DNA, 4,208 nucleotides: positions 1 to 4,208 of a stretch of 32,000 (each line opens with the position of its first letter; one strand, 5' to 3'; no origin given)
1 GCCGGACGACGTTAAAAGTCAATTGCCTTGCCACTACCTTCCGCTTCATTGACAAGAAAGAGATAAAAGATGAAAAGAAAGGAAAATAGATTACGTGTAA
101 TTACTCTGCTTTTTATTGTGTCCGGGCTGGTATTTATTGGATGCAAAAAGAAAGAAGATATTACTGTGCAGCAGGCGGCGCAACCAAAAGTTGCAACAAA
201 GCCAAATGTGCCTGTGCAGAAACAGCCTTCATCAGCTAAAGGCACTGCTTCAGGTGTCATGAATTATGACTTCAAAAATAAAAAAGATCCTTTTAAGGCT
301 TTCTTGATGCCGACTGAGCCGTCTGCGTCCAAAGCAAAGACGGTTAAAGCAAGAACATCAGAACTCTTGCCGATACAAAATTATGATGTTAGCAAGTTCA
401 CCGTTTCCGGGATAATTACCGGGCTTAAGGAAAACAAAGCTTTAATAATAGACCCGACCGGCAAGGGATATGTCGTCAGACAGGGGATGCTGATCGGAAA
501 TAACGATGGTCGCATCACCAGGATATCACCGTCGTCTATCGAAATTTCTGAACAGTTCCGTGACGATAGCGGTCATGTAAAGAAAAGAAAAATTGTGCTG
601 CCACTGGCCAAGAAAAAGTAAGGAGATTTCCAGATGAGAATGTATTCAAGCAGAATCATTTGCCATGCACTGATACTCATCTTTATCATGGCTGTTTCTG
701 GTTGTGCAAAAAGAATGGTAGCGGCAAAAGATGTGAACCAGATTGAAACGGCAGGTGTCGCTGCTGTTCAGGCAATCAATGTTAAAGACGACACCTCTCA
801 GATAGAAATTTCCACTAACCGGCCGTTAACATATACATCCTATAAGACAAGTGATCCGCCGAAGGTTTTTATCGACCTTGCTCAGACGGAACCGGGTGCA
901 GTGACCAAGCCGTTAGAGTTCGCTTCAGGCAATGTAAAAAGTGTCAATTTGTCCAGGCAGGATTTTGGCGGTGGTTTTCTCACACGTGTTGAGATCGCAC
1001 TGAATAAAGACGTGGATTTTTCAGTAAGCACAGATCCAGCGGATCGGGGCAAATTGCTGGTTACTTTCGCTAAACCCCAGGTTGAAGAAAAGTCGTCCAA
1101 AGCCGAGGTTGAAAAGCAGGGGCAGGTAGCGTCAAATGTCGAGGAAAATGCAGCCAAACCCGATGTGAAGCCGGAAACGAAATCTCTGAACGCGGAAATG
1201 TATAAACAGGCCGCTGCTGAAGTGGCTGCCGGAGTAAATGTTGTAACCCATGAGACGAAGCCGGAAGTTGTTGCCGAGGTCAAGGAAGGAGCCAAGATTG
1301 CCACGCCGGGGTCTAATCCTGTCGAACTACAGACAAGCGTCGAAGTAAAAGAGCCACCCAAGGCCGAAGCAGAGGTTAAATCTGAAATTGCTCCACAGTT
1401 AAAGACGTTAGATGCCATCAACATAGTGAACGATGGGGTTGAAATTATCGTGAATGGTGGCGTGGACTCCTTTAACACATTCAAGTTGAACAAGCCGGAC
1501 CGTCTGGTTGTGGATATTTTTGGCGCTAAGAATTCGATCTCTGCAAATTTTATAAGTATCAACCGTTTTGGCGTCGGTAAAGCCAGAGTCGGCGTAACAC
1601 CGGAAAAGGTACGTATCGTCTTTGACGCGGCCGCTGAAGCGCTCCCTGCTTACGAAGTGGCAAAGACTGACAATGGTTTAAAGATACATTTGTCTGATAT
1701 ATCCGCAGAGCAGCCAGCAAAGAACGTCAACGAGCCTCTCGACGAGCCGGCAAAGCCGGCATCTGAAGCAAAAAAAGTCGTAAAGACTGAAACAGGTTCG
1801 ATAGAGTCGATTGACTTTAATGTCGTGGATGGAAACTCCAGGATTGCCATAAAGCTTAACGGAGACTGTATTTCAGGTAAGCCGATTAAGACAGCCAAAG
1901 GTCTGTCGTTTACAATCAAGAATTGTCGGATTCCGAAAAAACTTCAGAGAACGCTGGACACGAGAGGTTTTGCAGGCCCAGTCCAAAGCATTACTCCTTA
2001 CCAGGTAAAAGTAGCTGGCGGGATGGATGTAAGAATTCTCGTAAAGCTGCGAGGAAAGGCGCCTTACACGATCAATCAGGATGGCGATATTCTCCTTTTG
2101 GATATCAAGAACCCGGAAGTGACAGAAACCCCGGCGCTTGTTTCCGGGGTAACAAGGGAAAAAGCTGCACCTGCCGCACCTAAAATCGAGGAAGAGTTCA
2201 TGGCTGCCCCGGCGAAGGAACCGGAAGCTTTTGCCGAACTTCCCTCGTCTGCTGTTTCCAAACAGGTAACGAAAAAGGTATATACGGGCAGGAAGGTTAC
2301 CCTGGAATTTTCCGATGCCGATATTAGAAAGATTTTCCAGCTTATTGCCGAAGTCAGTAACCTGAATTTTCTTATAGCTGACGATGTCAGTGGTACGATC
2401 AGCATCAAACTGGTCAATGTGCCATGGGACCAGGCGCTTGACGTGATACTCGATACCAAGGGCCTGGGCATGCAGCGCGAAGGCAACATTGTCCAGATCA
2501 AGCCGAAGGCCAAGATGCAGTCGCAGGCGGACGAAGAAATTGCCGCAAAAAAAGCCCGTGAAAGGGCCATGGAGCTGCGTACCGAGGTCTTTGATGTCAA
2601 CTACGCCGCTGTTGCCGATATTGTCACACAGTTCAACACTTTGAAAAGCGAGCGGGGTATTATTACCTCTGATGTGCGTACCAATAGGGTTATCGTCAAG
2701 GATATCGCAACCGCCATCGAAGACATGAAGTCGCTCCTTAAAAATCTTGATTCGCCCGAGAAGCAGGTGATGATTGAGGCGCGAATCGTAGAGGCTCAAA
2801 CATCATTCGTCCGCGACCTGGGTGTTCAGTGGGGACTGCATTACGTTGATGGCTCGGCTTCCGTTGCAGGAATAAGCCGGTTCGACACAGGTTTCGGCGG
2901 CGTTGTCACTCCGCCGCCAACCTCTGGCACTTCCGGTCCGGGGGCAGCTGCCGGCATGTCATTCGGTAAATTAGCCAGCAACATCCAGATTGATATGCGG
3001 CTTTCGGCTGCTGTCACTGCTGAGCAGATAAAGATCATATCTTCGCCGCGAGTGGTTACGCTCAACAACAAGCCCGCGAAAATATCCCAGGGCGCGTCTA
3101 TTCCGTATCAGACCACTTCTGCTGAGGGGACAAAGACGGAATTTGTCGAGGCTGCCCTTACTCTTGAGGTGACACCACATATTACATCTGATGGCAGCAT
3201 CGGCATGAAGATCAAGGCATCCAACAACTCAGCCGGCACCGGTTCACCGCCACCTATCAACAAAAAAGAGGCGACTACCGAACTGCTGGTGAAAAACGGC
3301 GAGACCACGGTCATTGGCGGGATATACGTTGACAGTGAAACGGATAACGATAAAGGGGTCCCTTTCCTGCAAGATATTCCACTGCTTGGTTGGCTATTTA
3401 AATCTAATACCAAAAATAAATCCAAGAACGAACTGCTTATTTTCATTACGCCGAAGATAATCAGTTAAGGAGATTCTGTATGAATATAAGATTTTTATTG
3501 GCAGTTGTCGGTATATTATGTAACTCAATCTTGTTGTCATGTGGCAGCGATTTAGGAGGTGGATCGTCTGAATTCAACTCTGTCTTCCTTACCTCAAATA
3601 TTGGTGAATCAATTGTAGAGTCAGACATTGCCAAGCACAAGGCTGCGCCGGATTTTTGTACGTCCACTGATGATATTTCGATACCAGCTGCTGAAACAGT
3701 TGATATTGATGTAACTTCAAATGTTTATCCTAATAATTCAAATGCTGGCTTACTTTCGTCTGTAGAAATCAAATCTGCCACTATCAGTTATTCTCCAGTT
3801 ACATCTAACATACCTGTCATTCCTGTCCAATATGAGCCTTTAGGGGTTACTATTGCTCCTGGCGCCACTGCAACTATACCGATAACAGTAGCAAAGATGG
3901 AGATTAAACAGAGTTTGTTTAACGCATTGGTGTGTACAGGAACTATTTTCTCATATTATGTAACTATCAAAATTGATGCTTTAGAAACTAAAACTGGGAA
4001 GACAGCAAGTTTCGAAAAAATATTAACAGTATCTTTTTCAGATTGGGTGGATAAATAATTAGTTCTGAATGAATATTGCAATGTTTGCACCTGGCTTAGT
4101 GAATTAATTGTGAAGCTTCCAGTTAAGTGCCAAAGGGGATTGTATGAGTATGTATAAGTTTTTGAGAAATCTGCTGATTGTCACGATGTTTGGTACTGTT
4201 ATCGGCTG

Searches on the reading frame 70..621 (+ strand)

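Call 10: search_protein_families(library=pfam, proteins=[window:70-621:+], max_evalue=0.001)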
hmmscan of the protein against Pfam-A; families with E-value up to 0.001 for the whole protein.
window:70-621:+ (183 aa): 1 family
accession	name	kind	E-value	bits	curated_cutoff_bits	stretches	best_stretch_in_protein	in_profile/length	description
PF04351.19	PilP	-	2.7e-15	57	25.6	1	59-178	24-145/146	Pilus assembly protein, PilP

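Call 11: search_protein_families(library=ncbifam, proteins=[window:70-621:+], max_evalue=0.001)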
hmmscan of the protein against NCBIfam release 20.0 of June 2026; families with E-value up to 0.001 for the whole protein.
window:70-621:+ (183 aa): 0 families

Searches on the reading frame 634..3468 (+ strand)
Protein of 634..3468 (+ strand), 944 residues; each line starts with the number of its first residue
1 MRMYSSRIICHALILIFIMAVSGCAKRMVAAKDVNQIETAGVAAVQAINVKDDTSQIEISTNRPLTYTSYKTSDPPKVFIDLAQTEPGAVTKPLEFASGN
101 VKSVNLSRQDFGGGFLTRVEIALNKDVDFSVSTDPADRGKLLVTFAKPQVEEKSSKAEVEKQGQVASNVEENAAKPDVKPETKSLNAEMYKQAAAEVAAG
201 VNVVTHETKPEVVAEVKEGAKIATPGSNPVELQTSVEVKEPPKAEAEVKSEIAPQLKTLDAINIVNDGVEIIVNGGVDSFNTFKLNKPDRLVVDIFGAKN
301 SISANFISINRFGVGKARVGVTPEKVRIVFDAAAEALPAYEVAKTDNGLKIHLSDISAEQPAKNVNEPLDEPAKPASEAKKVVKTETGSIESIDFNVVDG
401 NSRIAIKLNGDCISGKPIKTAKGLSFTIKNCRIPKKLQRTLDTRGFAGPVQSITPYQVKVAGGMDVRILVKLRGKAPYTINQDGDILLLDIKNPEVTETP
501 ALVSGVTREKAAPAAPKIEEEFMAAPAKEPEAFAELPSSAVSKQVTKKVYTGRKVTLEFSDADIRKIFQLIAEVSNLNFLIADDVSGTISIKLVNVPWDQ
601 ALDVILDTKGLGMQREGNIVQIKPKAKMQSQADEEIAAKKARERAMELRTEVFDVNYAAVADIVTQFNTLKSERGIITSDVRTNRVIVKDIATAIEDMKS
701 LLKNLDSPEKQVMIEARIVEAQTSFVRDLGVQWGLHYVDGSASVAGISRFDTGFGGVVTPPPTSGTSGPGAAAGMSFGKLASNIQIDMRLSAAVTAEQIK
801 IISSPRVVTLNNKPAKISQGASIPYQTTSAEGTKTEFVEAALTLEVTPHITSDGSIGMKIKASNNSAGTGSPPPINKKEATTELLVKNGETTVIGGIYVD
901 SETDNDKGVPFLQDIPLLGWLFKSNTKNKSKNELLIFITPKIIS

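Call 10: search_protein_families(library=pfam, proteins=[window:634-3468:+], max_evalue=0.001)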
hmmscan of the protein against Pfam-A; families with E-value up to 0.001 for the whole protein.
window:634-3468:+ (944 aa): 5 families
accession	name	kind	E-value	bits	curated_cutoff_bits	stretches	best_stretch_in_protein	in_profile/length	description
PF00263.26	Secretin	-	8.5e-49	165.8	27.5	1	795-943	4-168/169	Bacterial type II and III secretion system protein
PF11741.13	AMIN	-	9.8e-32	109.5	20.5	3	266-352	8-100/101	AMIN domain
PF03958.22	Secretin_N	-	1.4e-10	41.7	28.2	1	650-711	1-69/69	Bacterial type II/III secretion system short domain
PF07660.19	STN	-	2.1e-10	40.7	28.4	1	577-625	1-52/52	Secretin and TonB N terminus short domain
PF21305.2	type_II_gspD_N0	-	2.5e-05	24.5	27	1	557-604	1-49/71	GspD-like, N0 domain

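Call 11: search_protein_families(library=ncbifam, proteins=[window:634-3468:+], max_evalue=0.001)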
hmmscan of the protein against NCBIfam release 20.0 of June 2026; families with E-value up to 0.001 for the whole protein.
window:634-3468:+ (944 aa): 8 families
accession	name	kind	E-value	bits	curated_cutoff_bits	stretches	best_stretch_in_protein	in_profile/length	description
TIGR02515.1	IV_pilus_PilQ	subfamily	1.8e-140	468.7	284.35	1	552-943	1-427/428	type IV pilus secretin PilQ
NF010083.0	PRK13568.1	equivalog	3.3e-85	286.4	554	1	541-944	14-418/419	DNA uptake porin HofQ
NF007851.2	PRK10560.1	exception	1.1e-73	248.5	598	1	551-944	20-410/412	DNA uptake porin HofQ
TIGR02517.1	type_II_gspD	equivalog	2e-68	231.3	351.35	2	696-943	322-590/600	type II secretion system secretin GspD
TIGR02516.1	type_III_yscC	equivalog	4.3e-44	150.8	238.45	1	671-943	195-461/463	type III secretion system outer membrane ring subunit SctC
TIGR02519.1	pilus_MshL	equivalog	1.2e-32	113.1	250.2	1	686-943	10-290/290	pilus (MSHA type) biogenesis protein MshL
NF011873.0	PRK15346.1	equivalog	6.3e-24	84.5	524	1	669-931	230-482/499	EscC/YscC/HrcC family type III secretion system outer membrane ring protein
NF042912.1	Amuc_1098_fam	equivalog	4.2e-18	64.8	750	1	875-943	728-796/805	Amuc_1098 family type IV pilus outer membrane protein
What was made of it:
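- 634..3468 (+): Gene for the type IV pilus secretin PilQ, preceded by pilP at 70-621, upstream in the same orientation. TIGR02515, 468.7 bits (call 11).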

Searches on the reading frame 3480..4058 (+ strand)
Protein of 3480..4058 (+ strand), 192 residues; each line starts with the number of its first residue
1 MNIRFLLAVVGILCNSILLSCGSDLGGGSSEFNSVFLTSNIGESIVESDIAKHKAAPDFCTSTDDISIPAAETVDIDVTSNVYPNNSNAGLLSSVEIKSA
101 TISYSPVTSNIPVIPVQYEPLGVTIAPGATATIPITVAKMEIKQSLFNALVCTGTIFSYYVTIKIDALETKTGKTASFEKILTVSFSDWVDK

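Call 10: search_protein_families(library=pfam, proteins=[window:3480-4058:+], max_evalue=0.001)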
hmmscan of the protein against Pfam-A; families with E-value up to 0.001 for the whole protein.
window:3480-4058:+ (192 aa): 0 families

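Call 11: search_protein_families(library=ncbifam, proteins=[window:3480-4058:+], max_evalue=0.001)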
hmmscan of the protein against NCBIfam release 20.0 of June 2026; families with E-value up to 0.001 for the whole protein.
window:3480-4058:+ (192 aa): 0 families

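Call 40: search_protein_families(library=ncbifam, proteins=[window:3480-4058:+], max_evalue=0.001)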
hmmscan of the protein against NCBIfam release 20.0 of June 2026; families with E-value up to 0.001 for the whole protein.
window:3480-4058:+ (192 aa): 0 families
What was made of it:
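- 3480..4058 (+): Conserved 192-aa lipoprotein (lipobox LLSC) of unknown function, always just upstream of the giant's orthologues. There are no Pfam or NCBIfam hits (calls 10, 40).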
